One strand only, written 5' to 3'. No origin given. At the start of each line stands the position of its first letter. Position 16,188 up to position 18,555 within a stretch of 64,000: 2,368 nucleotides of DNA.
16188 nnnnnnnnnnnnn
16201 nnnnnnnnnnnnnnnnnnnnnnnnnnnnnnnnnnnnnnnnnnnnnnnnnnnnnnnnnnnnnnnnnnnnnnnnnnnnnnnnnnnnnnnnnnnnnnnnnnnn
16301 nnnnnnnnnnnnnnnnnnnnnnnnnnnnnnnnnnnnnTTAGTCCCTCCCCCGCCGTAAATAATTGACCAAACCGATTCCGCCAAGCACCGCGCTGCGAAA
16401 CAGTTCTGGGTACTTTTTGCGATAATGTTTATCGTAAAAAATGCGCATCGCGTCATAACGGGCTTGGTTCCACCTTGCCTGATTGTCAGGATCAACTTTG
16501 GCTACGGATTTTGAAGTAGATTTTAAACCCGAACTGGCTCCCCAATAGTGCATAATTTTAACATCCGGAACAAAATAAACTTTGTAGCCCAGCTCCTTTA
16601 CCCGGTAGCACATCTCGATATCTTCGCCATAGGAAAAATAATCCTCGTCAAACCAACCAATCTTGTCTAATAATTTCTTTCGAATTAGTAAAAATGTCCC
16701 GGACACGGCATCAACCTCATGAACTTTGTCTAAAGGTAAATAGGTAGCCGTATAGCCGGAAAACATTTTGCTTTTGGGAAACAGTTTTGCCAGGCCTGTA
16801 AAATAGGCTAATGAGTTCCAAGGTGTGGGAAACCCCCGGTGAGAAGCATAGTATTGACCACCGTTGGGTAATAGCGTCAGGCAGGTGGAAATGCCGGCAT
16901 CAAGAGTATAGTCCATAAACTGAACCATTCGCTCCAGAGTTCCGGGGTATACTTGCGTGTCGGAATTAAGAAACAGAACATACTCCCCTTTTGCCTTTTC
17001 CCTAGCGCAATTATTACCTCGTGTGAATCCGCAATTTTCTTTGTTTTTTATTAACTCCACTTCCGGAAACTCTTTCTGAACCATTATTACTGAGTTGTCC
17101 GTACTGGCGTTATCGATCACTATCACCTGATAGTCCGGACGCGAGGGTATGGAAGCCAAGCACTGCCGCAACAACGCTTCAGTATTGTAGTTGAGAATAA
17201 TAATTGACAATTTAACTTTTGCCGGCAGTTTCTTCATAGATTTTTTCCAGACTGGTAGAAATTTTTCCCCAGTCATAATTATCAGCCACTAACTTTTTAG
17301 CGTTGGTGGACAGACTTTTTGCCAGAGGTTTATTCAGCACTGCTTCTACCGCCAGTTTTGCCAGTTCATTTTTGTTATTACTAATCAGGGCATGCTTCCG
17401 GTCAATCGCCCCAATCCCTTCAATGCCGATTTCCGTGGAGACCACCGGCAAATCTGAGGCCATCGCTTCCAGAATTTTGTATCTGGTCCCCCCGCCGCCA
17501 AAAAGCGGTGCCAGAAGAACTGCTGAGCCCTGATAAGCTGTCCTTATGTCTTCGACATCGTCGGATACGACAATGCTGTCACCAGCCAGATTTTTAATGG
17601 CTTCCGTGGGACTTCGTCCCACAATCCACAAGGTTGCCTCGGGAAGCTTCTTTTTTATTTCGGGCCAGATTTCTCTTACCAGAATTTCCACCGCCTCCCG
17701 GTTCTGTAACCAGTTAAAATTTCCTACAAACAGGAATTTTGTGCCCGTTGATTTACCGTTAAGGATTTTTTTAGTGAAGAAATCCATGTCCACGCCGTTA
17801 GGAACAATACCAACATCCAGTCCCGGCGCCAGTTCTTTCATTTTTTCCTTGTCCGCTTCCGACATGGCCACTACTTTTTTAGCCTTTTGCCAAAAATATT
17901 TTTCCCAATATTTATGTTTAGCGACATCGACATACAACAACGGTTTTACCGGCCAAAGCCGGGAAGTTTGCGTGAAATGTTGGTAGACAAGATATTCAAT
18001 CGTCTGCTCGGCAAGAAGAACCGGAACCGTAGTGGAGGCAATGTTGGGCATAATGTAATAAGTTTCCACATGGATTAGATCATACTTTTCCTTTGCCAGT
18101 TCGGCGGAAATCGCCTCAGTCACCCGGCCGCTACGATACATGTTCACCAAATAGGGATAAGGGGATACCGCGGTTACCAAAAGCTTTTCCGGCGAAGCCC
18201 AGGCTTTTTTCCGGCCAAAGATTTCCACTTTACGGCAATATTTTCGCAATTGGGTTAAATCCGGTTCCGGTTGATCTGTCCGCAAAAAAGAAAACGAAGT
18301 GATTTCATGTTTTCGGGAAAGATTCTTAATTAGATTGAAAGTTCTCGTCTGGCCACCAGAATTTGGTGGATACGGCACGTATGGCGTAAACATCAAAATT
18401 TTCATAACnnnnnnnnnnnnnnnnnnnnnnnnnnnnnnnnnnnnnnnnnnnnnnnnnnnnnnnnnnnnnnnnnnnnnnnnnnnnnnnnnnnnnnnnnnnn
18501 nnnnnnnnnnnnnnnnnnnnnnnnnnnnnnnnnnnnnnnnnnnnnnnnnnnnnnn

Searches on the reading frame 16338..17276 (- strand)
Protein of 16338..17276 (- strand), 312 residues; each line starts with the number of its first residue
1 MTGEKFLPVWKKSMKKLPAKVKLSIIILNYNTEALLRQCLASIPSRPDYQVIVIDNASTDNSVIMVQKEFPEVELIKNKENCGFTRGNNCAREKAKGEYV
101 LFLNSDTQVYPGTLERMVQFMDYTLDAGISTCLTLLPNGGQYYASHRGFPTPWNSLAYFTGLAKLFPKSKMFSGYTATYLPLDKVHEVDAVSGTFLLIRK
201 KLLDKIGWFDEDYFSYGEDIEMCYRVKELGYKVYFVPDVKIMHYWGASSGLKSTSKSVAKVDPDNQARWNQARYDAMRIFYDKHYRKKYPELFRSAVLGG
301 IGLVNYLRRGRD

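Call 8: search_protein_families(library=pfam, proteins=[window:16338-17276:-], max_evalue=0.001)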
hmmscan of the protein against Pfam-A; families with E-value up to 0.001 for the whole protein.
window:16338-17276:- (312 aa): 6 families
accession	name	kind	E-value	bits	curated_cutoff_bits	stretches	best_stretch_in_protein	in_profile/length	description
PF00535.33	Glycos_transf_2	-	8.1e-26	91.4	23.3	1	24-179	1-159/168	Glycosyl transferase family 2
PF13641.12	Glyco_tranf_2_3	-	5e-19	69.7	27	1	23-248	3-216/230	Glycosyltransferase like family 2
PF13632.12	Glyco_trans_2_3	-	8e-12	45.8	27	1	99-242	1-121/198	Glycosyl transferase family group 2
PF10111.15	Glyco_tranf_2_2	-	6.3e-08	32.9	27.3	1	47-242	28-214/276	Glycosyltransferase like family 2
PF13506.12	Glyco_transf_21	-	4.6e-06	26.6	21.7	1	88-239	20-150/174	Glycosyl transferase family 21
PF13712.12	Glyco_tranf_2_5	-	0.00015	22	27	1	72-241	29-187/210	Glycosyltransferase like family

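Call 53: search_protein_families(library=ncbifam, proteins=[window:16338-17276:-], max_evalue=0.01)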
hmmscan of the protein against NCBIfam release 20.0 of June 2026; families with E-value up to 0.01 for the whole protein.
window:16338-17276:- (312 aa): 20 families
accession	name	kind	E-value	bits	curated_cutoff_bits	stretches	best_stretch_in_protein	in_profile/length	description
TIGR03965.1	mycofact_glyco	equivalog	6.7e-17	61.5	280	2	16-121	69-179/467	mycofactocin biosynthesis glycosyltransferase MftF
NF007482.0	PRK10073.1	equivalog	5.6e-16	58.5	423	1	20-121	5-110/334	glycosyltransferase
NF041875.1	EPS_EpsD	equivalog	2e-15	57.1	370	2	23-120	1-103/325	exopolysaccharide biosynthesis glycosyltransferase EpsD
TIGR03937.1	PgaC_IcaA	equivalog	9.3e-14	51.2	422.3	2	12-124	36-153/407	poly-beta-1,6-N-acetyl-D-glucosamine synthase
TIGR01556.1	rhamnosyltran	subfamily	9.5e-14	51.2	200.55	1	191-249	150-206/281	rhamnosyltransferase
NF047683.1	TeichurnBiosyTuaG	equivalog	9.1e-13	48.4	400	1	20-141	5-131/252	teichuronic acid biosynthesis protein TuaG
TIGR03111.1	glyc2_xrt_Gpos1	hypoth_equivalog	4.9e-12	45.4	363.95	1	14-121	45-156/439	TIGR03111 family XrtG-associated glycosyltransferase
TIGR04283.1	glyco_like_mftF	equivalog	8.9e-12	45.1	182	1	23-121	1-97/221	TIGR04283 family arsenosugar biosynthesis glycosyltransferase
NF050050.1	ProtGlycPglI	equivalog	1.4e-11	44.4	500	1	21-133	2-120/306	GalNAc(5)-diNAcBac-PP-undecaprenol beta-1,3-glucosyltransferase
NF038299.1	EPS_HpsN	equivalog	1.3e-10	40.8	425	1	22-254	2-231/317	hormogonium polysaccharide biosynthesis glycosyltransferase HpsN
NF038302.1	EPS_HpsE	equivalog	6.3e-10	38.5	300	1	22-128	2-118/307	hormogonium polysaccharide biosynthesis glycosyltransferase HpsE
TIGR04195.1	S_glycosyl_SunS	equivalog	1.2e-09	37.5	350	1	25-108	61-143/421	SunS family peptide S-glycosyltransferase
NF053739.1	GlytfEpsEBac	equivalog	1.4e-08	34.1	450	1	22-125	2-111/265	glycosyltransferase EpsE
TIGR04440.1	glyco_TIGR04440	domain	3.5e-07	30.2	70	1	22-133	1-118/215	TIGR00180 family glycosyltransferase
TIGR04242.1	nodulat_NodC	equivalog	1e-05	24.7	550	1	21-122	48-157/395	chitooligosaccharide synthase NodC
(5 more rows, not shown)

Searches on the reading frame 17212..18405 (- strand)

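Call 8: search_protein_families(library=pfam, proteins=[window:17212-18405:-], max_evalue=0.001)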
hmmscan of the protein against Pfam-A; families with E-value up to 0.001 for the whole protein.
window:17212-18405:- (397 aa): 4 families
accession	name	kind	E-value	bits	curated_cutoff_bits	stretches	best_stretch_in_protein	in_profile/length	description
PF13692.12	Glyco_trans_1_4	-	2.9e-22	79.9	27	1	223-351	3-135/142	Glycosyl transferases group 1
PF13439.12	Glyco_transf_4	-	2.7e-11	44.2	28.5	1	17-208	3-169/170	Glycosyltransferase Family 4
PF00534.26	Glycos_transf_1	-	1.4e-07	31.6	26.4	1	215-371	9-171/172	Glycosyl transferases group 1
PF13579.12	Glyco_trans_4_4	-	0.00085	20.1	29.7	0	17-204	2-158/158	Glycosyl transferase 4-like domain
